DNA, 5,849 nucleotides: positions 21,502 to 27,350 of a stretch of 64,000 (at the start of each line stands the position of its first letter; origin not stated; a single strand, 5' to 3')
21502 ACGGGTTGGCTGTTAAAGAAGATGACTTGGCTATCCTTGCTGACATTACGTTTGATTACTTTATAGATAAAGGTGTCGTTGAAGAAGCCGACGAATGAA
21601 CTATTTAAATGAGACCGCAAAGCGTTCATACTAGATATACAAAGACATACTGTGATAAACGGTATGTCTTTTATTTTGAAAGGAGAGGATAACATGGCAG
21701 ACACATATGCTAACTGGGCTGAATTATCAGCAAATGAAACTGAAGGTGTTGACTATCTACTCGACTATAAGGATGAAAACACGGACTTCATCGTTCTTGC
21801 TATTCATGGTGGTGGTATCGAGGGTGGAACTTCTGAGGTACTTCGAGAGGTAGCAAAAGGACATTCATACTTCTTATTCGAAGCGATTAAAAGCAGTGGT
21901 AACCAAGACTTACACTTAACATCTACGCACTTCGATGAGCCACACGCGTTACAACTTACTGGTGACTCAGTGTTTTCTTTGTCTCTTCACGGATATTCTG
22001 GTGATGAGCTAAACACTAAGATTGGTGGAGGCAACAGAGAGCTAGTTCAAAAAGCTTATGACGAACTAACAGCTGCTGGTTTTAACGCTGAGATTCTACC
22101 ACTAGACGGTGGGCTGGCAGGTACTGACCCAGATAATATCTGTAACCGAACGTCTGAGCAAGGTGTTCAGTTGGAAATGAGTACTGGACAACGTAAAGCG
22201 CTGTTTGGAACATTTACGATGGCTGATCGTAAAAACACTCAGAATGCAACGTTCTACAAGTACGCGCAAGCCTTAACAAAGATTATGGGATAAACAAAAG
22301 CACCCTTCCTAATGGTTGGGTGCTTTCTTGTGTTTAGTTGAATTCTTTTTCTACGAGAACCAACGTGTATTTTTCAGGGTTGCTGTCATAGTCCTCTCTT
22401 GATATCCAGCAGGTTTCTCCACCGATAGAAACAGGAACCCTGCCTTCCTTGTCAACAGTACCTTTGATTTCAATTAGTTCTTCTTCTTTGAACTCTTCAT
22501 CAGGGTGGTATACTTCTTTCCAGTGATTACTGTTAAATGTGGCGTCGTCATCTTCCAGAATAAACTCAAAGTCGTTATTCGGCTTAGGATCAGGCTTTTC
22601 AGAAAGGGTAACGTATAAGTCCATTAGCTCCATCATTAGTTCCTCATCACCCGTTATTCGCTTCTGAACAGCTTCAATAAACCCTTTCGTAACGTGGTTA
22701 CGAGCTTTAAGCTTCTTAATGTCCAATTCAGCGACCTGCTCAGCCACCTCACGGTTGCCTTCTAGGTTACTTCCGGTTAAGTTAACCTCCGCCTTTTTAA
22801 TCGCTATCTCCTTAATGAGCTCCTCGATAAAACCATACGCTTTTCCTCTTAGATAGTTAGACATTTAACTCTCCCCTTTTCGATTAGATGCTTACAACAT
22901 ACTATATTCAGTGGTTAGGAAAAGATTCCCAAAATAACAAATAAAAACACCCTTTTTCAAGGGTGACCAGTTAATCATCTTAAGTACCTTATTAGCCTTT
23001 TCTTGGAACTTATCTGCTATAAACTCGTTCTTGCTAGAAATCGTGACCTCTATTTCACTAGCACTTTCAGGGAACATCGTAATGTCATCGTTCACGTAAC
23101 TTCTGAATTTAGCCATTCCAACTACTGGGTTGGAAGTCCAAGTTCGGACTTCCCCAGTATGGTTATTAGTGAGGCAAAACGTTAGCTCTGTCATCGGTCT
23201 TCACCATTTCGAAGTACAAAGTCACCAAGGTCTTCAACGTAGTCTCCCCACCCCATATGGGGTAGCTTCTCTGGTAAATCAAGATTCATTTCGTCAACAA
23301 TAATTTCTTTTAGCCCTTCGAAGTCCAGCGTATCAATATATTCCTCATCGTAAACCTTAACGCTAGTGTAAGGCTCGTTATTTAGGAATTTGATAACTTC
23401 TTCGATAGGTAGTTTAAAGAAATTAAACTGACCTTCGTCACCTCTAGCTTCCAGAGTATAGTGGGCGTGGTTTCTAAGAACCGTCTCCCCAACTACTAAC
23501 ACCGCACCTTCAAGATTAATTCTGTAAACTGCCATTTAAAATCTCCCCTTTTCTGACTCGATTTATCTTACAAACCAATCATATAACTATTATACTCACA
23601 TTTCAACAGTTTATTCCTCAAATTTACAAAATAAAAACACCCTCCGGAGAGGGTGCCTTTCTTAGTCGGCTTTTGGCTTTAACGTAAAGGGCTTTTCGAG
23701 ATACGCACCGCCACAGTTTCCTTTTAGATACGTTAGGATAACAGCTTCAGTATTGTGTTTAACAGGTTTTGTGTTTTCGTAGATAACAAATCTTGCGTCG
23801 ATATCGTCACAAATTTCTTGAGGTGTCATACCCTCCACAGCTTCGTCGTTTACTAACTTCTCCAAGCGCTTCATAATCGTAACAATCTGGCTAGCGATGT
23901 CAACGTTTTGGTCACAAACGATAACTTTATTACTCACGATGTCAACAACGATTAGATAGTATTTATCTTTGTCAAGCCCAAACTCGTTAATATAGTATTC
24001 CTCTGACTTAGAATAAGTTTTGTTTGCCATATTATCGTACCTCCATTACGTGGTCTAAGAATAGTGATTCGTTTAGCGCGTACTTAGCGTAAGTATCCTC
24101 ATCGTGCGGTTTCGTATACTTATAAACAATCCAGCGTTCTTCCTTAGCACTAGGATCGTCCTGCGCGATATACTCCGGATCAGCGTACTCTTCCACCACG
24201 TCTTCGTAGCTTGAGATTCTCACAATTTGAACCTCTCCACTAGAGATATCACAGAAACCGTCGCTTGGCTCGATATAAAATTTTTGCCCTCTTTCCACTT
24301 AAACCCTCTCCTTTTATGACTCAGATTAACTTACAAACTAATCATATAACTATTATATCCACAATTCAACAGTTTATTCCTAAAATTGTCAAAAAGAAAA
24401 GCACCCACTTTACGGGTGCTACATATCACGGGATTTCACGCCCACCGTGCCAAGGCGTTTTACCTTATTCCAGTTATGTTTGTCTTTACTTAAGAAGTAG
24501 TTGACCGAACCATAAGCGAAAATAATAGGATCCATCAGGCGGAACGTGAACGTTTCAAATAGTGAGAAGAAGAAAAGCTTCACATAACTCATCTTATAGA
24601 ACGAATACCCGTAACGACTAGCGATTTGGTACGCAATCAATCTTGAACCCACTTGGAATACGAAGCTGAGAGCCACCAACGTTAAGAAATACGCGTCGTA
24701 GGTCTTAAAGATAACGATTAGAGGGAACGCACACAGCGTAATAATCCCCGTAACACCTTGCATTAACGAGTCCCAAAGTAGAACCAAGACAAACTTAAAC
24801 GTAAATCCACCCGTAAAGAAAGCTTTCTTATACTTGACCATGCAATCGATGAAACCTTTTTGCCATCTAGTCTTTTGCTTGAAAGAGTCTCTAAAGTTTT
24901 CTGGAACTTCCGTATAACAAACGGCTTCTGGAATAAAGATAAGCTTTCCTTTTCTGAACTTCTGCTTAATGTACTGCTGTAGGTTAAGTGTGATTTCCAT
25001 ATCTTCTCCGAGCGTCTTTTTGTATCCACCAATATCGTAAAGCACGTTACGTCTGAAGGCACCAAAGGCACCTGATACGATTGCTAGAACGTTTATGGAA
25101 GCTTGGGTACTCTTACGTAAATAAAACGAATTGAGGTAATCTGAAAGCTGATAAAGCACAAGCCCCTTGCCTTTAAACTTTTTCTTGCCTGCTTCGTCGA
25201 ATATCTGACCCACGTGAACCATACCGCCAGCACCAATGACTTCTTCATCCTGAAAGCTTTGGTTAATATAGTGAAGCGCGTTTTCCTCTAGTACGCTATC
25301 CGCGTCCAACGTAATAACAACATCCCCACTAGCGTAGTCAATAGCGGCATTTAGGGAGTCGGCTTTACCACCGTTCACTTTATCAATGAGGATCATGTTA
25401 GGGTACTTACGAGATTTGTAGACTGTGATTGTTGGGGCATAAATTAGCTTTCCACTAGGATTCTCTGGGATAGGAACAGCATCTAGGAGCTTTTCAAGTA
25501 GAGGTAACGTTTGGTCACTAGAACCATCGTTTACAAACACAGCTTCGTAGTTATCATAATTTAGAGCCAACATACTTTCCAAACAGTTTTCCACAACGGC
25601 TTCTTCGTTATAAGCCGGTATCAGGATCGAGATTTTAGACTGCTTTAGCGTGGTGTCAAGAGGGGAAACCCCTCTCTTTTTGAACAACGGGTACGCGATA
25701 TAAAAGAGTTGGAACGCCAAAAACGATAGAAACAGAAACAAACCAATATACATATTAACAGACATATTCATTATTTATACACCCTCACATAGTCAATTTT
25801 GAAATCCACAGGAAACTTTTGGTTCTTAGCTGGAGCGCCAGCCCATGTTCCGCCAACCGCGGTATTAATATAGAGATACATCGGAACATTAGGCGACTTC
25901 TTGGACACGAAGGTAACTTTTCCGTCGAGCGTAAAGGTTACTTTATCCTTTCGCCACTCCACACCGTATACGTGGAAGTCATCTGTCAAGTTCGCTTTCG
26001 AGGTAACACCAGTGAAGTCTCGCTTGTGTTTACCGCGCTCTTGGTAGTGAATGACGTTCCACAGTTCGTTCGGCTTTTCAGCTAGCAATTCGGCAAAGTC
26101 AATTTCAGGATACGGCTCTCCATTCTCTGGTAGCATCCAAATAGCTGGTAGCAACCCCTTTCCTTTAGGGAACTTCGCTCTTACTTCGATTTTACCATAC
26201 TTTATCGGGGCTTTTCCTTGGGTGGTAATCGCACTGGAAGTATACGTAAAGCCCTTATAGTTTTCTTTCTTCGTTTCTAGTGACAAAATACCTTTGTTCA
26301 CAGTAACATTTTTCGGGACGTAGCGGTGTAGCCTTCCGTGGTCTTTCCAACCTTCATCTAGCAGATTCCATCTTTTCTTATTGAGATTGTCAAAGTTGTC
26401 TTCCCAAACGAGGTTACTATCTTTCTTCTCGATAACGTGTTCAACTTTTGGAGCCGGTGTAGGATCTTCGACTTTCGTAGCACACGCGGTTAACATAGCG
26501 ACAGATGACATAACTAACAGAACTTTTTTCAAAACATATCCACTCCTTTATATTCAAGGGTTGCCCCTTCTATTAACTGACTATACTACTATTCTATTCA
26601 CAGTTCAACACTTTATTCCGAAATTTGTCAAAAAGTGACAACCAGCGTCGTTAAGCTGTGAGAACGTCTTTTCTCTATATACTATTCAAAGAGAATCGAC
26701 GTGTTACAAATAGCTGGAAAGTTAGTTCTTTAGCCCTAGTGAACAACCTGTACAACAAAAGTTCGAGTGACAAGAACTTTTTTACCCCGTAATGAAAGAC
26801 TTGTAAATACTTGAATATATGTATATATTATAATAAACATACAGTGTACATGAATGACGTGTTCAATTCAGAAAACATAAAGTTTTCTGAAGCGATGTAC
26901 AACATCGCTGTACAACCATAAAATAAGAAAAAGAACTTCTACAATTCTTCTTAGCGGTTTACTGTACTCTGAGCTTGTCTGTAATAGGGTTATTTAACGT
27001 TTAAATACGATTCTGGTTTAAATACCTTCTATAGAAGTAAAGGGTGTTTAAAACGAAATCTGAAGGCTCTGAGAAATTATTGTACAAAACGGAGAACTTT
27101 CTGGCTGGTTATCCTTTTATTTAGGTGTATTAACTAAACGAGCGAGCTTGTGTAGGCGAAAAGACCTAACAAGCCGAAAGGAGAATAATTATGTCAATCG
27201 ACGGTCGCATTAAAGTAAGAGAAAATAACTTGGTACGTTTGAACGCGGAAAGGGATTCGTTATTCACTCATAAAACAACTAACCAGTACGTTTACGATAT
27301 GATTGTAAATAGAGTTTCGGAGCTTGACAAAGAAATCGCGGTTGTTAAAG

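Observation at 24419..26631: Phage early operon for exopolysaccharide synthesis: processive GT2 + GH16 lipoprotein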

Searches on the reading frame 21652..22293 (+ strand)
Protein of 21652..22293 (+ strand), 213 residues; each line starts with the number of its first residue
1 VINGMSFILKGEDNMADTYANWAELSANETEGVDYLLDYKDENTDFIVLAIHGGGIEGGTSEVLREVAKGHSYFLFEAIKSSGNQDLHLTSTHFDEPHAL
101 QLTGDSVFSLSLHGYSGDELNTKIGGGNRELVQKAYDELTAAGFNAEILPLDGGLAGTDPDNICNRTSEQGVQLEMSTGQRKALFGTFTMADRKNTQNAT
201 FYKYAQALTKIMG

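Call 3: search_protein_families(library=pfam, proteins=[window:21652-22293:+], max_evalue=0.01)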
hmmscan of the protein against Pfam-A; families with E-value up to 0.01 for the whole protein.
window:21652-22293:+ (213 aa): 1 family
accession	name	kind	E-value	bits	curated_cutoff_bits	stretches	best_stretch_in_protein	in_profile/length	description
PF05908.16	Gamma_PGA_hydro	-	2e-65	220.3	22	1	19-207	1-191/191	Poly-gamma-glutamate hydrolase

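Call 4: search_protein_families(library=phrogs, proteins=[window:21652-22293:+], max_evalue=0.001)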
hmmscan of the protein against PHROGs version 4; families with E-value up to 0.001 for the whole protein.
window:21652-22293:+ (213 aa): 1 family
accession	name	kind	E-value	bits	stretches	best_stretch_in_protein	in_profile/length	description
phrog_4175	-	other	8.2e-50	170.6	1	12-211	832-1040/1045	poly-gamma-glutamate hydrolase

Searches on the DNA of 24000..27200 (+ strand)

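Call 6: search_dna_similar(query=window:24000-27200:+, collection=phages, mode=near, max_rows=25)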
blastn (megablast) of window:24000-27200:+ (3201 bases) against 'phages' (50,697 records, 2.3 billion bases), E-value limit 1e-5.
No match.

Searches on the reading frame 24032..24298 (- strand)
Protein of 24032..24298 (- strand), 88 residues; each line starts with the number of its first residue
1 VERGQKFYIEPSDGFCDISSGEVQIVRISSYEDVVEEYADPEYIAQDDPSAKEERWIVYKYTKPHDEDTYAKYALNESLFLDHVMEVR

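Call 3: search_protein_families(library=pfam, proteins=[window:24032-24298:-], max_evalue=0.01)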
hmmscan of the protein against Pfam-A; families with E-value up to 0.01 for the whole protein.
window:24032-24298:- (88 aa): 0 families

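Call 4: search_protein_families(library=phrogs, proteins=[window:24032-24298:-], max_evalue=0.001)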
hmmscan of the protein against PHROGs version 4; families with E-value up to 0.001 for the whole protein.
window:24032-24298:- (88 aa): 1 family
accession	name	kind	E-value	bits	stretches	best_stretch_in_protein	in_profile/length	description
phrog_22788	-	unknown function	7.9e-06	27.4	1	6-84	21-102/105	-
